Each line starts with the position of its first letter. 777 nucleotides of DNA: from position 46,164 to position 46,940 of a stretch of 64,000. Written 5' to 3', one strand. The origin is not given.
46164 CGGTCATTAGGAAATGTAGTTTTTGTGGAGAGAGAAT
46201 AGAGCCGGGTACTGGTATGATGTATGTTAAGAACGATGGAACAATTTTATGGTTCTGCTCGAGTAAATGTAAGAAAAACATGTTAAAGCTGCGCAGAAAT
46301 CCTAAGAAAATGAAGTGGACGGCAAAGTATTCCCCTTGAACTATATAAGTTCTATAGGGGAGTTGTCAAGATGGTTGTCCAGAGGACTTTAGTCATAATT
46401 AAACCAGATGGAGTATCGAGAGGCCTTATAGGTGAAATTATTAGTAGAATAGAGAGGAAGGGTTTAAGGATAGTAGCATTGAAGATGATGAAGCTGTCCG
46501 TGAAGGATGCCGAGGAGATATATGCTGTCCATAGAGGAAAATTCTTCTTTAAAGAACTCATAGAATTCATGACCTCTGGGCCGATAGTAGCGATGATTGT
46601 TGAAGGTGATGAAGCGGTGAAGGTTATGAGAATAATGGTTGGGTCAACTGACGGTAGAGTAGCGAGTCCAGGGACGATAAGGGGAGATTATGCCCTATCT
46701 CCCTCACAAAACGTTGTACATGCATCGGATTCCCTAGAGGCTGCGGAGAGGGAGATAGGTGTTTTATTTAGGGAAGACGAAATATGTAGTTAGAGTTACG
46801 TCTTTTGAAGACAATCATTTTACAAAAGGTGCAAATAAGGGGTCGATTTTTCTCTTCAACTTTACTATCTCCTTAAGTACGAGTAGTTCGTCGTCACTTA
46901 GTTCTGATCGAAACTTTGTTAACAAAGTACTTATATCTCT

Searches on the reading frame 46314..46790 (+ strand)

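Call 41: search_protein_families(library=pfam, proteins=[window:46314-46790:+], max_evalue=0.00001)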
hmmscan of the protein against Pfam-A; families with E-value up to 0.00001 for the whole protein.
window:46314-46790:+ (159 aa): 1 family
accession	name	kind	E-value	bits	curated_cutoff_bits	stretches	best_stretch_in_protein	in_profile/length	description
PF00334.24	NDK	-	9.4e-56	187.8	27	1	23-157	1-135/135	Nucleoside diphosphate kinase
